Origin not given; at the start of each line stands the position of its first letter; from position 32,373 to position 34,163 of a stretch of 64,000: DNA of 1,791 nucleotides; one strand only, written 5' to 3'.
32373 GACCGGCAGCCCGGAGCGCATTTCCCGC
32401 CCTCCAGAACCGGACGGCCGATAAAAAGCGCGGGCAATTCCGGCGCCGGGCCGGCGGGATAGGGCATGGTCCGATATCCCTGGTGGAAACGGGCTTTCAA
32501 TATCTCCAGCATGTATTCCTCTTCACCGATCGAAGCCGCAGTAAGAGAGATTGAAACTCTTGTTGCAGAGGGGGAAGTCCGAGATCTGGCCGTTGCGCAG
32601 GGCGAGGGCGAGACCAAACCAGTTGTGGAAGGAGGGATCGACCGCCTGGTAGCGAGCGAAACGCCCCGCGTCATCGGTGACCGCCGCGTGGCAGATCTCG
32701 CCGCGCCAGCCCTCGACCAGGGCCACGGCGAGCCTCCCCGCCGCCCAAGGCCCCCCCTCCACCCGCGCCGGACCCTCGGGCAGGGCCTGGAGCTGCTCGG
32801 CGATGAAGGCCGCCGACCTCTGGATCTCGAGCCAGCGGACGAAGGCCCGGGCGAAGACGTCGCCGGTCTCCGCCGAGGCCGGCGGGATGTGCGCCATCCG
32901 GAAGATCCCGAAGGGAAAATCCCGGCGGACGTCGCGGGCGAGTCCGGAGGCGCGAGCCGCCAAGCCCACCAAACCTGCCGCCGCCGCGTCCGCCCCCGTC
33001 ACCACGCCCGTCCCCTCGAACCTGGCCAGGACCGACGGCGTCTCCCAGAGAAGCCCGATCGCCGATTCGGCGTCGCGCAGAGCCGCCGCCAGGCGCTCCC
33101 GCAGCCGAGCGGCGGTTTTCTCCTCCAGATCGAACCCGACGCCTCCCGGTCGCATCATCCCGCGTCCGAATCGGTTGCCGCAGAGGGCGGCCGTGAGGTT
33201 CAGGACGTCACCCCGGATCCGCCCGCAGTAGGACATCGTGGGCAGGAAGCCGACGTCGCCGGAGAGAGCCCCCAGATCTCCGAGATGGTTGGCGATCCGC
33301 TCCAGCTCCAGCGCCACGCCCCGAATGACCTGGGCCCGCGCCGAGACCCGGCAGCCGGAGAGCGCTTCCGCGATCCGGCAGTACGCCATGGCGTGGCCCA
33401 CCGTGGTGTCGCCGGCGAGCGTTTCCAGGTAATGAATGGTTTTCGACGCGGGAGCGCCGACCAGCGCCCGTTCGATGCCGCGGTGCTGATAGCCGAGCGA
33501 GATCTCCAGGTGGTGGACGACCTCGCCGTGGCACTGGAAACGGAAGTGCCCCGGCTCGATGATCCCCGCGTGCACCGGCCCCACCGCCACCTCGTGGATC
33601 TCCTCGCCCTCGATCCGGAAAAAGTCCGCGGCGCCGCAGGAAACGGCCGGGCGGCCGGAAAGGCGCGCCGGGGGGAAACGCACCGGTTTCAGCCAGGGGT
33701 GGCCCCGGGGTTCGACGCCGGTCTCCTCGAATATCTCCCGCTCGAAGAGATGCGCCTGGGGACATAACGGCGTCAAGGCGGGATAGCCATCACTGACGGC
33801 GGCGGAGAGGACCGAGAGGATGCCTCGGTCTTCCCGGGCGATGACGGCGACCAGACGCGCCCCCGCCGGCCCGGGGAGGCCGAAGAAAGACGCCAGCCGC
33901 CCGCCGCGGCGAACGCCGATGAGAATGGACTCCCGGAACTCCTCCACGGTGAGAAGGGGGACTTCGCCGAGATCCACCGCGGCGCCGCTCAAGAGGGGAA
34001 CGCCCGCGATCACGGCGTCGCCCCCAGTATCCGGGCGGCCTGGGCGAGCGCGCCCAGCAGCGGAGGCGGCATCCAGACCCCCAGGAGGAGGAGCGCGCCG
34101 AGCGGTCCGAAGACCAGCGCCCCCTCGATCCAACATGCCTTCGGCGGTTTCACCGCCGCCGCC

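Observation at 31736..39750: Ehr-like (hydrogenase-related) membrane complex operon headed by an HTH-PTS-EIIA regulator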

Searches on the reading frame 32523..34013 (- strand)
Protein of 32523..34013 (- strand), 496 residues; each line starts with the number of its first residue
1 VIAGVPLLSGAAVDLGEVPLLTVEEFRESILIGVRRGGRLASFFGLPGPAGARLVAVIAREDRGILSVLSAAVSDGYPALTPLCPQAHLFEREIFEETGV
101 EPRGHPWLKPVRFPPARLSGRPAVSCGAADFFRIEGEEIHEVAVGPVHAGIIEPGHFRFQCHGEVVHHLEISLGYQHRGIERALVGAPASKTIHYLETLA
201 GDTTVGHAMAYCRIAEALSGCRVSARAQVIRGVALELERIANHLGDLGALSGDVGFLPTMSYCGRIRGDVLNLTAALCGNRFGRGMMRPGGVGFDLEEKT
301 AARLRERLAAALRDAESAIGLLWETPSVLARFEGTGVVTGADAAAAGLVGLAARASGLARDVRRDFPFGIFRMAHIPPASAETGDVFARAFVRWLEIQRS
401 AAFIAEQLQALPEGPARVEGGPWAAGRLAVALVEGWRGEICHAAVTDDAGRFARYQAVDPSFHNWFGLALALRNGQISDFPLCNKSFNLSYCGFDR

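Call 5: search_protein_families(library=pfam, proteins=[window:32523-34013:-], max_evalue=0.01)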
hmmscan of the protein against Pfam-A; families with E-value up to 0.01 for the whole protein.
window:32523-34013:- (496 aa): 2 families
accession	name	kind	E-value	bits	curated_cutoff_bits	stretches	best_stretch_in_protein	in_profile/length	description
PF00346.24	Complex1_49kDa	-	2.3e-37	129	24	2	253-419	1-167/271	Respiratory-chain NADH dehydrogenase, 49 Kd subunit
PF00329.25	Complex1_30kDa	-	2.4e-05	25.3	22.5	1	75-114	67-106/124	Respiratory-chain NADH dehydrogenase, 30 Kd subunit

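Call 6: search_protein_families(library=ncbifam, proteins=[window:32523-34013:-], max_evalue=0.01)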
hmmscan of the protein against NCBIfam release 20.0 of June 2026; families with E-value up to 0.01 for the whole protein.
window:32523-34013:- (496 aa): 10 families
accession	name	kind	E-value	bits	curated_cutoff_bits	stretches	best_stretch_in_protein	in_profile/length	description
NF004739.1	PRK06075.1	equivalog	8.2e-55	186.1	360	1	141-419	2-280/384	NADH-quinone oxidoreductase subunit D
TIGR01962.1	NuoD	equivalog_domain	3.9e-44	151.1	459.35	1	143-418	6-281/386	NADH dehydrogenase (quinone) subunit D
NF009808.0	PRK13292.1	equivalog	3.4e-40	137.6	1156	1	125-414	393-682/791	NADH-quinone oxidoreductase subunit B/C/D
NF040602.1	F420_dehyd_FpoD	exception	5.7e-37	127.6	600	1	142-480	10-356/372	F420H2 dehydrogenase subunit FpoD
NF008974.0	PRK12322.1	equivalog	1.3e-36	126.4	522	1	141-478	8-348/366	NADH-quinone oxidoreductase subunit D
NF008728.0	PRK11742.1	equivalog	3.9e-29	101.5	840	1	142-418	217-493/598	NADH-quinone oxidoreductase subunit C/D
NF005649.0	PRK07415.1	equivalog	8.5e-25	87.6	583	1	142-416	13-288/394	NAD(P)H-quinone oxidoreductase subunit H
NF007778.0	PRK10467.1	equivalog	0.00055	18.3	969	0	153-247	14-108/567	hydrogenase 2 large subunit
TIGR03295.1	frhA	equivalog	0.002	17.1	392.5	0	178-243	41-106/412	coenzyme F420 hydrogenase subunit alpha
NF033181.1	NiFeSe_hydrog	equivalog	0.0027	16.7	600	0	162-243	23-103/507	nickel-dependent hydrogenase large subunit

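Call 10: search_solved_structures(query=window:32523-34013:-, max_evalue=0.00001, show_alignments=3)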
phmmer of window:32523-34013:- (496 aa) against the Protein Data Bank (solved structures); distinct sequences matched with E-value up to 0.00001: 54.
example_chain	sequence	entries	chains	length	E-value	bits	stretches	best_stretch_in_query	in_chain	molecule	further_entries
7z0s_E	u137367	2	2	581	1.8e-44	155.4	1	75-495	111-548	Formate hydrogenlyase subunit 5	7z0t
2fug_4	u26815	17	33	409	3.4e-32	114.9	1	138-417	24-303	NADH-quinone oxidoreductase chain 4 | NADH-QUINONE OXIDOREDUCTASE SUBUNIT 4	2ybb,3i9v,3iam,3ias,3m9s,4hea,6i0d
6cfw_L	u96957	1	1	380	6.9e-32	113.9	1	142-486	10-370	Membrane-bound hydrogenase subunit alpha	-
7q5y_B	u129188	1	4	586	1.9e-26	95.9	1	144-415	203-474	NADH-quinone oxidoreductase subunit C/D 2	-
8e9g_D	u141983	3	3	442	1.8e-25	92.8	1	136-419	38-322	NADH-quinone oxidoreductase subunit D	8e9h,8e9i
8qby_D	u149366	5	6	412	5.9e-24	87.7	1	143-416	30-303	NADH-quinone oxidoreductase subunit D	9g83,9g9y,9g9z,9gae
7awt_D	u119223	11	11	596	7.4e-23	84.1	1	135-419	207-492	NADH-quinone oxidoreductase subunit C/D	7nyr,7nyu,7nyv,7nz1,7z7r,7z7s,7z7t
9taj_C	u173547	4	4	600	7.6e-23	84.1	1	135-419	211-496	NADH-quinone oxidoreductase subunit C/D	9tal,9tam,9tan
6hum_H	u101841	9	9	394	1e-22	83.7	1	143-416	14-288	NAD(P)H-quinone oxidoreductase subunit H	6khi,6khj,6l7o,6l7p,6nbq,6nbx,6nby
7p61_C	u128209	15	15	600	1.2e-22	83.4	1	135-419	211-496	NADH-quinone oxidoreductase subunit C/D | NADH-quinone oxidoreductase subunit CD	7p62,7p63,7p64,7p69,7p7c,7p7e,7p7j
7eu3_H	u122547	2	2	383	2e-22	82.7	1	144-416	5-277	NAD(P)H-quinone oxidoreductase subunit H, chloroplastic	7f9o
7wfg_H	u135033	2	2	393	3.9e-22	81.7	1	135-416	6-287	NAD(P)H-quinone oxidoreductase subunit H, chloroplastic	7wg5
8bpx_D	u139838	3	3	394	1.4e-21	79.9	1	145-418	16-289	NADH dehydrogenase [ubiquinone] iron-sulfur protein 2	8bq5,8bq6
7aqr_D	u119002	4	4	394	1.4e-21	79.9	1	145-418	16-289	NADH dehydrogenase subunit 7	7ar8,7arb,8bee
7ar7_D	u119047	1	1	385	1.5e-21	79.8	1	145-418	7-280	NADH dehydrogenase [ubiquinone] iron-sulfur protein 2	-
6u8y_L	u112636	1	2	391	1.9e-17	66.3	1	138-421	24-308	NADH dehydrogenase subunit D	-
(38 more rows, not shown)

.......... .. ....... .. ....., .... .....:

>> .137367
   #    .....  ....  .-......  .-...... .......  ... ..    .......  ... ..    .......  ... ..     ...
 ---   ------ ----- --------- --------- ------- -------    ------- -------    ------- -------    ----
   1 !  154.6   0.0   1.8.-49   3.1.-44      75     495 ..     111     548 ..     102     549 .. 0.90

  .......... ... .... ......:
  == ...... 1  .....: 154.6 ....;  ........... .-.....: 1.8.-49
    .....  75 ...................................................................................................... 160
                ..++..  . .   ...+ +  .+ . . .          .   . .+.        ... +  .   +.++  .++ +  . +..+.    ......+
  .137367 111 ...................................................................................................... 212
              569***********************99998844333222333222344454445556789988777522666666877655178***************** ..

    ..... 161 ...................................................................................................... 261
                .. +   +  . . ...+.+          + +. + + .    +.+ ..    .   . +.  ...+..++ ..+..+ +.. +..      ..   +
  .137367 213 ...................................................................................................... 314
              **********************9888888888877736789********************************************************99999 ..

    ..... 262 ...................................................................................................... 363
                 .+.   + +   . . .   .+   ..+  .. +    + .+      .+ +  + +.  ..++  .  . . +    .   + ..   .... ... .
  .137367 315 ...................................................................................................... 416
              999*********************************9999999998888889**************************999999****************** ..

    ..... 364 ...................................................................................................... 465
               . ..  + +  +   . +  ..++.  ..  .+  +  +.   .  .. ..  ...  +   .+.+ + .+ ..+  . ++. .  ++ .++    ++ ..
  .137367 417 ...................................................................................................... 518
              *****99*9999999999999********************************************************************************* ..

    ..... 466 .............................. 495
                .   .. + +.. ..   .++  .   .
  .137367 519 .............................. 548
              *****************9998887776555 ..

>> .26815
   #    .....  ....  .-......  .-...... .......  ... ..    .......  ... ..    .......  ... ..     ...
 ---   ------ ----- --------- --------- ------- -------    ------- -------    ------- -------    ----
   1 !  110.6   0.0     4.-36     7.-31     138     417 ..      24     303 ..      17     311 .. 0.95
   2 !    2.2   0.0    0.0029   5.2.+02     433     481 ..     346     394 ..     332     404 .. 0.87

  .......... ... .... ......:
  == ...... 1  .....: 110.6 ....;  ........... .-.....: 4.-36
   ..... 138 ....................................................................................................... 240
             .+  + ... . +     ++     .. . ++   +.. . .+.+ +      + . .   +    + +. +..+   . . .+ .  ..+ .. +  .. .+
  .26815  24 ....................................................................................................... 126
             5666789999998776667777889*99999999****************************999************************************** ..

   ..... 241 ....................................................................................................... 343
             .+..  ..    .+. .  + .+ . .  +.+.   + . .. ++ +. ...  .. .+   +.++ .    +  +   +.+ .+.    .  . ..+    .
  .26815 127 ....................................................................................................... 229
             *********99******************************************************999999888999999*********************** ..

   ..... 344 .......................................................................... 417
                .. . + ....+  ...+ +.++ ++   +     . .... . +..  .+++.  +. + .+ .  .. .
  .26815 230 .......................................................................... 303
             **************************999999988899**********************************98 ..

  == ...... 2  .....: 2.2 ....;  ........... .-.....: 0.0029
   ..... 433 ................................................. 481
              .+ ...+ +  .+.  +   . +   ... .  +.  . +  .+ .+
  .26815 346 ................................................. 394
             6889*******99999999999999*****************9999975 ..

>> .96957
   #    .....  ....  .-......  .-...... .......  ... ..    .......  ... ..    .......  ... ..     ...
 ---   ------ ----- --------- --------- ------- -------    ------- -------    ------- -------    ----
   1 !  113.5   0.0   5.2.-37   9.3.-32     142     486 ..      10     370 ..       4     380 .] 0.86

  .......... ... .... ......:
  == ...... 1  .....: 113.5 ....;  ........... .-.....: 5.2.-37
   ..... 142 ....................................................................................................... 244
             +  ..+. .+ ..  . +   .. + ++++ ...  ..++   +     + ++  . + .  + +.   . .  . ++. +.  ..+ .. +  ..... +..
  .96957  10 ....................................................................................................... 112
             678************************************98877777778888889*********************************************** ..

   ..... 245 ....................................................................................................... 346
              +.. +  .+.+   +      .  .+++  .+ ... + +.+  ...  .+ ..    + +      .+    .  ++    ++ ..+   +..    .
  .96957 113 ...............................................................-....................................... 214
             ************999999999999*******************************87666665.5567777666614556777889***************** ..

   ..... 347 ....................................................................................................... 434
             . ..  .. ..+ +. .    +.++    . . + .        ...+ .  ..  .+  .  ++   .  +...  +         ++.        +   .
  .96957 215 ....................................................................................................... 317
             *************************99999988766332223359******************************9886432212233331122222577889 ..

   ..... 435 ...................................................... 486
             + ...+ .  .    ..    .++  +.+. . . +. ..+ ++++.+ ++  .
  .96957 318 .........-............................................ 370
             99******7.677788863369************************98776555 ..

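Call 12: find_homologous_proteins(query=window:32523-34013:-, max_evalue=1e-10)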
Query window:32523-34013:- (496 aa): 8000 proteins with E <= 1e-10 among 8000 candidates; the best 120 are listed.
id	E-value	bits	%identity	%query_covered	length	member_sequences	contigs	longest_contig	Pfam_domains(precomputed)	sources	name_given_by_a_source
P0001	0.0e+0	1112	100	100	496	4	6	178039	PF00329.26,PF00346.25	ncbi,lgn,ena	-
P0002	6.7e-233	792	70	100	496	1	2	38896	PF00346.25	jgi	jgi:Ni,Fe-hydrogenase III large subunit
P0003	1.5e-230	784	69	100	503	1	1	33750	PF00346.25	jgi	-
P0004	1.4e-229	781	68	100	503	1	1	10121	PF00346.25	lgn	-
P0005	8.1e-229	778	69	100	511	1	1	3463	PF00346.25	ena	-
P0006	1.3e-227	774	69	100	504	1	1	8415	PF00346.25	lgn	-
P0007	2.7e-227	773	69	100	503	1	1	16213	PF00346.25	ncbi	-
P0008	6.5e-227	772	70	100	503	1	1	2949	PF00346.25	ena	-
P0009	1.5e-226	771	67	100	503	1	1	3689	PF00346.25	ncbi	-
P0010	3.9e-226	770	71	98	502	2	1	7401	PF00346.25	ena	-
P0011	2.5e-225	767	67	100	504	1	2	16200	PF00346.25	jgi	jgi:Ni,Fe-hydrogenase III large subunit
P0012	5.9e-225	766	67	100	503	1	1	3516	PF00346.25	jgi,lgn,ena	-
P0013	2.1e-223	761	68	100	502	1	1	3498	PF00346.25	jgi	jgi:Ni,Fe-hydrogenase III large subunit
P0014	8.5e-223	759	68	98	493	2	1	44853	PF00346.25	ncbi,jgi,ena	-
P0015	2.5e-222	757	67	100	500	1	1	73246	PF00346.25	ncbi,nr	ncbi:MAG: hydrogenase [Verrucomicrobia bacterium]|nr:hydrogenase [Verrucomicrobiota bacterium]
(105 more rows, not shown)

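Call 16: find_related_loci(query=A1, collection=genome_contigs, flank=10000)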
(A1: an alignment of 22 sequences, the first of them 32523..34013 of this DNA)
Query A1 (496 aa) in genome_contigs; peptide patterns used: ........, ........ (x = any residue, [..] = any of these).
600 stretches matched a pattern (row limit reached: there are more); 599 encode a relative of the query (tblastn E <= 1e-3); the best 80 are kept; 80 distinct loci.
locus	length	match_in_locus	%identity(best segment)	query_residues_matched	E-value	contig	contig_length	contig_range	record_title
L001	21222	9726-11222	67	1-495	0e+0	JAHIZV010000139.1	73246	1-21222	MAG: Verrucomicrobia bacterium isolate Modern_marine.mb.194 Modern_marine.mb.194_k141_1393514, whole genome shotgun sequ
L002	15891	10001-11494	63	7-495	0e+0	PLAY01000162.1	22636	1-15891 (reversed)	MAG: Limisphaerales bacterium isolate bog_1418 73.20111000_S2D.10_contig_247, whole genome shotgun sequence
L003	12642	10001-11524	62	9-495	0e+0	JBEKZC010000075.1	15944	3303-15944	MAG: Verrucomicrobiota bacterium isolate SPRUCE 68 SPRUCE_68_75, whole genome shotgun sequence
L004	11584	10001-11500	62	7-495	0e+0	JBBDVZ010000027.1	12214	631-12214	MAG: Planctomycetaceae bacterium isolate LejiaC_61_11 Lejia_C_12055_length_12214_cov_6, whole genome shotgun sequence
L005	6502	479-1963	63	10-495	0e+0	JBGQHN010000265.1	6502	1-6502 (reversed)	MAG: Planctomycetia bacterium isolate OBJ2_061818_070_71 k141_1051724_length_6502_cov_11.0000, whole genome shotgun sequ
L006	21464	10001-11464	62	35-495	0e+0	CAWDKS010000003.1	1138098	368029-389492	MAG: uncultured Verrucomicrobiae bacterium isolate MFD09286.bin.1.254 genome assembly, contig: contig_33281, whole genom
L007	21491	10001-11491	61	6-495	0e+0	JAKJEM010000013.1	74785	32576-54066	MAG: Planctomycetota bacterium isolate UR.bin147 NODE_13_length_74785_cov_3.602185, whole genome shotgun sequence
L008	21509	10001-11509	58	2-495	0e+0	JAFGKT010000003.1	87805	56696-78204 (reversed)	MAG: Sedimentisphaerales bacterium isolate Zod_Metabat.35 k87_632837, whole genome shotgun sequence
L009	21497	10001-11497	59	7-495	0e+0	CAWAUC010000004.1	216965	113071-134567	MAG: uncultured delta proteobacterium isolate MFD02416.bin.1.144 genome assembly, contig: contig_11480, whole genome sho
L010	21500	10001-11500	60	7-495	0e+0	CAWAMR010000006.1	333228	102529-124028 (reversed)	MAG: uncultured Planctomycetota bacterium isolate MFD01716.bin.2.152 genome assembly, contig: contig_46340, whole genome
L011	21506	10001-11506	60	4-495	0e+0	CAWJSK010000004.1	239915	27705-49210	MAG: uncultured Spirochaetota bacterium isolate MFD01231.bin.2.51 genome assembly, contig: contig_19700, whole genome sh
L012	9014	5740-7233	59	7-495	0e+0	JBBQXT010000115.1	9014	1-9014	MAG: Geobacterales bacterium isolate Co_metawrap_2127 Cmw_2127_k141_29033266_length_9014_cov_13.0000, whole genome shotg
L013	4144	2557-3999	60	12-495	0e+0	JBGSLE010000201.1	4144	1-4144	MAG: Pontiella sp. isolate JTS-AC199 k141_1044190, whole genome shotgun sequence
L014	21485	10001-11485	59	5-495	0e+0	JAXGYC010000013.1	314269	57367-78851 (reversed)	MAG: Sedimentisphaerales bacterium isolate AnMBR.bin504 bin504_13, whole genome shotgun sequence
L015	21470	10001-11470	60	16-495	0e+0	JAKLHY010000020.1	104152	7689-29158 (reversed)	MAG: Verrucomicrobia bacterium isolate RA.bin74 RA.bin74_20, whole genome shotgun sequence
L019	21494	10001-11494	59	7-495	0e+0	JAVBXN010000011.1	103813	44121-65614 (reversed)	MAG: Pelobacter sp. isolate GS8 160, whole genome shotgun sequence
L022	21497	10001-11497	59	7-495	0e+0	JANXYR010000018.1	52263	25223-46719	MAG: Geobacteraceae bacterium isolate GL140_3_metabat_67 GL140_3_k141_2863299, whole genome shotgun sequence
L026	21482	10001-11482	58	7-495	0e+0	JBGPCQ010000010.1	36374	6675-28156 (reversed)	MAG: Geobacteraceae bacterium isolate OBJ_0618_050_45 k141_1102427_length_36374_cov_23.3548, whole genome shotgun sequen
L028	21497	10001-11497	58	6-495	0e+0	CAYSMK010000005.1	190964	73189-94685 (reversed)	MAG TPA_asm: uncultured Geobacter sp. isolate binchicken_co269_58 genome assembly, contig: NODE_64_length_190964_cov_232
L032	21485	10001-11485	60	7-495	0e+0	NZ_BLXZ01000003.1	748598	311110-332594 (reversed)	Geomonas limicola strain Red745 sequence03, whole genome shotgun sequence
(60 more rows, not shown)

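Call 33: search_dna_similar(query=window:32523-34013:-, collection=plasmids, mode=protein, max_rows=25, max_evalue=1e-20)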
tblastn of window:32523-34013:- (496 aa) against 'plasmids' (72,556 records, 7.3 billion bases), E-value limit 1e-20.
Records with a match: 83; places in all: 89; records where one place covers at least 80% of the query: 79.
Best place of each record, by identity: <60% 83.
By first word of the organism name: Rhizobium 31; Azospirillum 12; Burkholderia 7; Cupriavidus 6; Paraburkholderia 4; Escherichia 4; Rhodococcus 2; Pantoea 2; Klebsiella 2; Caballeronia 2; and 11 more.
By predicted mobility (MOB-suite, as given by PLSDB): non-mobilizable 50; conjugative 21; mobilizable 12.
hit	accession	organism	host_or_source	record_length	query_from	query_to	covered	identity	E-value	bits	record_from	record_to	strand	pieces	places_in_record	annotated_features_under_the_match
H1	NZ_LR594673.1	Variovorax sp. PBL-E5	linuron-contaminated soil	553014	17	495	97%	42.2%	2e-94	321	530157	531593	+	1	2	NADH-quinone oxidoreductase subunit C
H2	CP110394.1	Burkholderia sp. JSH-S8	Tetrastigma hemsleyanum Diels et Gilg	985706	16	495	97%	38.2%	2e-54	204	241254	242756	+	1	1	NADH-quinone oxidoreductase subunit C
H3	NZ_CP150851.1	Burkholderia pyrrocinia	-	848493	1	495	100%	35.9%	4e-51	194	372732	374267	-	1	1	NADH-quinone oxidoreductase subunit C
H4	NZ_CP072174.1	Rhizobium sp. AB2/73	Phyla canescens,cell culture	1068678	38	495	92%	38.8%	1e-61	225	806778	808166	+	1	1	record has no annotation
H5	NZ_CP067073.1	Rhizobium sp. AB2/73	Phyla canescens,cell culture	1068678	38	495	92%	38.8%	1e-61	225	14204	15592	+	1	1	record has no annotation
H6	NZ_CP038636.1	Cupriavidus oxalaticus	whole organism,sewage sludge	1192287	37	495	93%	38.2%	5e-54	203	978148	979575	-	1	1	none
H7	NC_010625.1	Paraburkholderia phymatum STM815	-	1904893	36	495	93%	38.0%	3e-60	221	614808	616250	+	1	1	record has no annotation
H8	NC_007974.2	Cupriavidus metallidurans CH34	-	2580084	37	495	93%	38.0%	9e-56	208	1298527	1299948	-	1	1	none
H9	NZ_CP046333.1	Cupriavidus metallidurans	sedimentation pond in a zinc factory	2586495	37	495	93%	38.0%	9e-56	208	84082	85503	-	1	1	none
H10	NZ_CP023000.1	Rhizobium sp. 11515TR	Cell culture,agricultural soil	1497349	38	495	92%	37.9%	4e-63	229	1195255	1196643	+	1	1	record has no annotation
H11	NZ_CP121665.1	Rhizobium sp. CB3090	Gliricidia sp.,cell culture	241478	38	495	92%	37.9%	8e-60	220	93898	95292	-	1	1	NADH-quinone oxidoreductase subunit C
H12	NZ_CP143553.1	Burkholderia multivorans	Homo sapiens,bronchoalveolar lavage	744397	39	495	92%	37.9%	1e-53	202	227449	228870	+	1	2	NADH-quinone oxidoreductase subunit C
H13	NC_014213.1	Allomeiothermus silvanus DSM 9946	hot spring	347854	77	495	84%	41.4%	3e-59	218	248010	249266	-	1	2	NADH-quinone oxidoreductase subunit C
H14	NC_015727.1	Cupriavidus necator N-1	soil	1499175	37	495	93%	37.4%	2e-53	201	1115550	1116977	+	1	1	record has no annotation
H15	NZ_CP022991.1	Paraburkholderia aromaticivorans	-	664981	37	495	93%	37.3%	1e-62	228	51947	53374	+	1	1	NADH-quinone oxidoreductase subunit C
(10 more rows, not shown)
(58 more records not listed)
